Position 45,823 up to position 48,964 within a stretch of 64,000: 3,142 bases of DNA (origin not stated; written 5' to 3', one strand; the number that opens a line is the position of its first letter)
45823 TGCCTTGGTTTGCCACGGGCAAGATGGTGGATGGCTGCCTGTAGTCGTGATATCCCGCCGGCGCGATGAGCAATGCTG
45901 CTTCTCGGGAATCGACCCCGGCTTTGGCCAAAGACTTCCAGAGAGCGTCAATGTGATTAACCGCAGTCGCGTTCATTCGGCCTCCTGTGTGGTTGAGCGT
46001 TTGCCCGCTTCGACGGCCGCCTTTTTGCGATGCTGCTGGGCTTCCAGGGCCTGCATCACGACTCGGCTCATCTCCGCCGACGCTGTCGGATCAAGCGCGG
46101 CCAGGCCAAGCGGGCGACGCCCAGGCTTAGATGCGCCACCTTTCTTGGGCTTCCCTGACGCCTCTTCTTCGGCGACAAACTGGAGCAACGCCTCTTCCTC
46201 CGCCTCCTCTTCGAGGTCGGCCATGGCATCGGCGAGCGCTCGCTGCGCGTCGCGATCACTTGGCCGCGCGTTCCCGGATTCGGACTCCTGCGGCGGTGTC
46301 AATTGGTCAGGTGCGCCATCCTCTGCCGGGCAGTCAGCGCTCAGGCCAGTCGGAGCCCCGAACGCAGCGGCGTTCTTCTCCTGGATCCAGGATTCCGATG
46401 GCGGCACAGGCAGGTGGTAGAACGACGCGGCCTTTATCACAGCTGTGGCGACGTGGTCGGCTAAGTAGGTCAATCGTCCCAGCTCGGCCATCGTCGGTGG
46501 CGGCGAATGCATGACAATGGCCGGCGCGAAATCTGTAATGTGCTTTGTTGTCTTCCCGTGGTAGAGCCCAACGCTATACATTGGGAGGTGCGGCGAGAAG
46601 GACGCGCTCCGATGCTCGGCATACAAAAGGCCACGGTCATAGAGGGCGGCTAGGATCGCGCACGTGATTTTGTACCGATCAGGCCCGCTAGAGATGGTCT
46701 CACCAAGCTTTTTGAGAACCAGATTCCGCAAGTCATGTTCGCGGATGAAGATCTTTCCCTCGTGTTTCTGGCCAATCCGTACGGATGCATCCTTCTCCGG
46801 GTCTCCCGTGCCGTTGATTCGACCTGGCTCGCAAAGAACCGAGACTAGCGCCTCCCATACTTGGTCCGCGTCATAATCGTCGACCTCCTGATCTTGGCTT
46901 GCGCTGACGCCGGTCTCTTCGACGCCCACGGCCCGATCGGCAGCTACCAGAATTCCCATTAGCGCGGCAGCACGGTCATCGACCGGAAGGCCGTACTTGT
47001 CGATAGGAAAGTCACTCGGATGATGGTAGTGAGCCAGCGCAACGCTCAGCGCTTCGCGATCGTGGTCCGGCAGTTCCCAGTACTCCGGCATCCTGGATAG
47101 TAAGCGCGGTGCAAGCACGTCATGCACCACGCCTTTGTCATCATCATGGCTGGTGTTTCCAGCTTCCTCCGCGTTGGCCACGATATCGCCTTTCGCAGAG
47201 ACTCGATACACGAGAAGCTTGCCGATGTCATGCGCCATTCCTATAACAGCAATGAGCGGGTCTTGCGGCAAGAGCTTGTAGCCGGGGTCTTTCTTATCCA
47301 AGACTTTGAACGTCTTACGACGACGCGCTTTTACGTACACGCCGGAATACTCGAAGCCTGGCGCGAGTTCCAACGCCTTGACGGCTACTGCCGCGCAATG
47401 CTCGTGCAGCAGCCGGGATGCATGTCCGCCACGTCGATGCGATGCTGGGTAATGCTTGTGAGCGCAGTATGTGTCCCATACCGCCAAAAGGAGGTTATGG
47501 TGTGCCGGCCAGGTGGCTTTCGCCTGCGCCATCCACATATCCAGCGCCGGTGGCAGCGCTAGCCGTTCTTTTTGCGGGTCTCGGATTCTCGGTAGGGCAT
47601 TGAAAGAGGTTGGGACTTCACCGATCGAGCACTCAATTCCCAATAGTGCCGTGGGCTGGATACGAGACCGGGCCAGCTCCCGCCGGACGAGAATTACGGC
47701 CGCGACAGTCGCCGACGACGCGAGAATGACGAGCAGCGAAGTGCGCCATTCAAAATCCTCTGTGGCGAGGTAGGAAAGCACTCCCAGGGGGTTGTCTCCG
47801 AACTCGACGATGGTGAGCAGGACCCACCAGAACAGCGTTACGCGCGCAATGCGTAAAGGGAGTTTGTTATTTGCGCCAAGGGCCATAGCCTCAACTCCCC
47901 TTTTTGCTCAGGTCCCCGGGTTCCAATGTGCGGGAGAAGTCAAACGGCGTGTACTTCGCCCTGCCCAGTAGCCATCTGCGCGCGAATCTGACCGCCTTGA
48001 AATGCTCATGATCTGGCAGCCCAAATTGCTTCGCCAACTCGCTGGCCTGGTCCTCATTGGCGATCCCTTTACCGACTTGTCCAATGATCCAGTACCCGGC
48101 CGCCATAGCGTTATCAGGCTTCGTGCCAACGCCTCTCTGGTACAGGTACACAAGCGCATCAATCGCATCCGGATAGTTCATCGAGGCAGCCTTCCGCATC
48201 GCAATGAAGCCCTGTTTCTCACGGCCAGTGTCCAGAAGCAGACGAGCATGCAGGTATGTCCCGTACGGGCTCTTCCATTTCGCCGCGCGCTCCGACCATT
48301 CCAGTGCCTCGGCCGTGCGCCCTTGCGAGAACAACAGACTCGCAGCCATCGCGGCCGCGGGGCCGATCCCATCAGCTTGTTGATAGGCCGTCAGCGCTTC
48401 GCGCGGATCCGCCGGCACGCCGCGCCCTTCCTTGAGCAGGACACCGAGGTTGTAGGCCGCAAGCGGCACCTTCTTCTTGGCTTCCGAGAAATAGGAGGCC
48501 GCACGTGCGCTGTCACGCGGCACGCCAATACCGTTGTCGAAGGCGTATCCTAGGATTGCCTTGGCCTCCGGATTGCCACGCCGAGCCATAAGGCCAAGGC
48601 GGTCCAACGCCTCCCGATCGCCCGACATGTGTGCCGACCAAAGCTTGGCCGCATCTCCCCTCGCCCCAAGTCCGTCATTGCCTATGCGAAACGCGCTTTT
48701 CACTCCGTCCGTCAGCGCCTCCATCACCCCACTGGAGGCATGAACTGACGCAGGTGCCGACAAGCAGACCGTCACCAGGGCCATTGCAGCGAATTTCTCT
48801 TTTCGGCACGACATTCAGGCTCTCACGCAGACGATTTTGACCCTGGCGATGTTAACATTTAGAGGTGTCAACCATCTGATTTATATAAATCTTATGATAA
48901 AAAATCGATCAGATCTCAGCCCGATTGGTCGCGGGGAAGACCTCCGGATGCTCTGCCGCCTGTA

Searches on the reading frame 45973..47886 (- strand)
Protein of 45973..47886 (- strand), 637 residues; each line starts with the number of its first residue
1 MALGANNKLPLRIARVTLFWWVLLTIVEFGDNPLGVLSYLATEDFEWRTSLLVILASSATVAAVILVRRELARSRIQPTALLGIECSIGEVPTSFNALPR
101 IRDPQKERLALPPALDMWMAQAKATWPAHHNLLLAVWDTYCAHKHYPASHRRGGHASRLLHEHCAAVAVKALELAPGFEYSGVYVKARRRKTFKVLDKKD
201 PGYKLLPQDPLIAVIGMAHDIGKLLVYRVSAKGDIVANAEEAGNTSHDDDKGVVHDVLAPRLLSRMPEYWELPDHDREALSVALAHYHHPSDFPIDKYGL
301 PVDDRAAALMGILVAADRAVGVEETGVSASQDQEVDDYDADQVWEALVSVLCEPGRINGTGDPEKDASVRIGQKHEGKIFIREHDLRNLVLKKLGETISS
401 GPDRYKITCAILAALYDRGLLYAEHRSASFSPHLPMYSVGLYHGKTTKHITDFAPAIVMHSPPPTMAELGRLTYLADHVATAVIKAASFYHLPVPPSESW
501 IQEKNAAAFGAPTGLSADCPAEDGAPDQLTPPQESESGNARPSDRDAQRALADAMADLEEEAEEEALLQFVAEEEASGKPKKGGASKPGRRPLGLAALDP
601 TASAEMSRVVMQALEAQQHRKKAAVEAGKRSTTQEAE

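Call 3: search_protein_families(library=pfam, proteins=[window:45973-47886:-], max_evalue=0.01)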
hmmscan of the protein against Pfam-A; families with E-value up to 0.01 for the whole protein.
window:45973-47886:- (637 aa): 0 families

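Call 5: search_protein_families(library=ncbifam, proteins=[window:45973-47886:-], max_evalue=0.01)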
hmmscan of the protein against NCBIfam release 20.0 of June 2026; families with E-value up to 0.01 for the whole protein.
window:45973-47886:- (637 aa): 0 families

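Call 100: search_dna_similar(query=window:45973-47886:-, collection=plasmids, mode=protein, max_evalue=1e-10, max_rows=12)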
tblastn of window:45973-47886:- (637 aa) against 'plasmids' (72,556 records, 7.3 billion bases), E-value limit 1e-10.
Records with a match: 44; places in all: 44; records where one place covers at least 80% of the query: 6.
Best place of each record, by identity: <60% 44.
By first word of the organism name: Pseudomonas 16; Cupriavidus 9; Burkholderia 6; Paraburkholderia 4; Caballeronia 2; Stenotrophomonas 2; Methylibium 1; Aromatoleum 1; Allochromatium 1; Halomonas 1; and 1 more.
By predicted mobility (MOB-suite, as given by PLSDB): conjugative 29; non-mobilizable 14; mobilizable 1.
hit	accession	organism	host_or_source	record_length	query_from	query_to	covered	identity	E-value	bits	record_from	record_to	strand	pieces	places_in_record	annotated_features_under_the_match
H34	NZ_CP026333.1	Pseudomonas sp. XWY-1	cell culture,Rice Fields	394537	3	491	77%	39.9%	2e-113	381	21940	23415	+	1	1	hypothetical protein | DNA topoisomerase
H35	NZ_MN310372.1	Pseudomonas putida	-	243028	3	491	77%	39.9%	7e-113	379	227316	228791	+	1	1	hypothetical protein | DNA topoisomerase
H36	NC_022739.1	Pseudomonas sp. VLB120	-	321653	3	491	77%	39.9%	1e-112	379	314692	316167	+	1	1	hypothetical protein | DNA topoisomerase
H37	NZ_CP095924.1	Pseudomonas aeruginosa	water sink surface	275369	3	491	77%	39.9%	1e-112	379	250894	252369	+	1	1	hypothetical protein | DNA topoisomerase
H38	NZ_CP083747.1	Pseudomonas sp. p1(2021b)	biogas slurry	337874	3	491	77%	39.9%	2e-112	379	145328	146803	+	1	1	hypothetical protein | DNA topoisomerase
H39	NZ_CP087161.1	Pseudomonas sp. CIP-10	-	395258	3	491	77%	39.9%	2e-112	379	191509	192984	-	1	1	hypothetical protein | DNA topoisomerase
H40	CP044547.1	Pseudomonas sp. CFA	mixed culture,soil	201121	1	491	77%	39.5%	1e-112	379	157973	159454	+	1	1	hypothetical protein | DNA topoisomerase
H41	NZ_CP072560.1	Pseudomonas sp. BYT-1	activated sludge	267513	3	491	77%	39.7%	3e-111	375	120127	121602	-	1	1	hypothetical protein | DNA topoisomerase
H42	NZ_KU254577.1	Pseudomonas aeruginosa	-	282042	3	491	77%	39.7%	3e-111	375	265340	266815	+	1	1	hypothetical protein | DNA topoisomerase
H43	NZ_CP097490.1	Pseudomonas sp. BYT-5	wastewater treatment tank,soil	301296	3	491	77%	39.7%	3e-111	375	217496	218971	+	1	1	hypothetical protein | DNA topoisomerase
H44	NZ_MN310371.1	Pseudomonas monteilii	-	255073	3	491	77%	39.5%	2e-112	378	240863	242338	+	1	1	hypothetical protein | DNA topoisomerase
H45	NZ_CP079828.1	Pseudomonas sp. HD6515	sewage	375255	1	491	77%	39.1%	3e-111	375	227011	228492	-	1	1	hypothetical protein | DNA topoisomerase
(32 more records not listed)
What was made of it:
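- Checked: The label 'relaxase region' was not verified: the 637-aa neighbour has no Pfam hit, and its plasmid homologs are annotated as hypothetical (calls 3, 100).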

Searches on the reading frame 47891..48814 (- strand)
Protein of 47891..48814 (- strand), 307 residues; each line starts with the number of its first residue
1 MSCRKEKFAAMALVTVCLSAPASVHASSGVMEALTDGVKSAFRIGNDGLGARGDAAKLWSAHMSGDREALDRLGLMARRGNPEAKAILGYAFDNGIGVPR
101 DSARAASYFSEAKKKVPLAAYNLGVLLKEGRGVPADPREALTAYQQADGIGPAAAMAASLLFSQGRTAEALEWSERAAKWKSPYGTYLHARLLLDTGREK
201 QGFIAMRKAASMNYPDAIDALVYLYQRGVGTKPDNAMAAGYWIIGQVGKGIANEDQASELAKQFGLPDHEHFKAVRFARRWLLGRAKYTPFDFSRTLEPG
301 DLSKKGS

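Call 3: search_protein_families(library=pfam, proteins=[window:47891-48814:-], max_evalue=0.01)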
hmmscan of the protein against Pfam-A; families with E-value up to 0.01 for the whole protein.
window:47891-48814:- (307 aa): 3 families
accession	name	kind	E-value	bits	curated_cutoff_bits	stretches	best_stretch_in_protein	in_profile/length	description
PF08238.18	Sel1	-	2.5e-12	47.2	30.7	2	82-112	1-31/36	Sel1 repeat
PF13181.12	TPR_8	-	0.0025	18.3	25.7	0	155-181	5-31/34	Tetratricopeptide repeat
PF23300.3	HEAT_Nup120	-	0.0094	16.2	29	0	159-213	4-56/170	Nucleoporin Nup120, HEAT repeats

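Call 5: search_protein_families(library=ncbifam, proteins=[window:47891-48814:-], max_evalue=0.01)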
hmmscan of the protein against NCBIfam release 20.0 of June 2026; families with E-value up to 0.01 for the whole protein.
window:47891-48814:- (307 aa): 3 families
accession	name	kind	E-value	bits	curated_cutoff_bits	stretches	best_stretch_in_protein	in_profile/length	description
NF038194.1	AlgK_TPR_lipo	equivalog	5.4e-07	28.6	700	1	80-168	296-385/448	alginate biosynthesis TPR repeat lipoprotein AlgK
NF033786.1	phenyl_MerG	equivalog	2.3e-06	27.7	350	1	40-181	24-173/217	phenylmercury resistance protein MerG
NF047621.1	FlgprotMotXVib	equivalog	8.5e-05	22.1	330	0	75-140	101-167/211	flagellar protein MotX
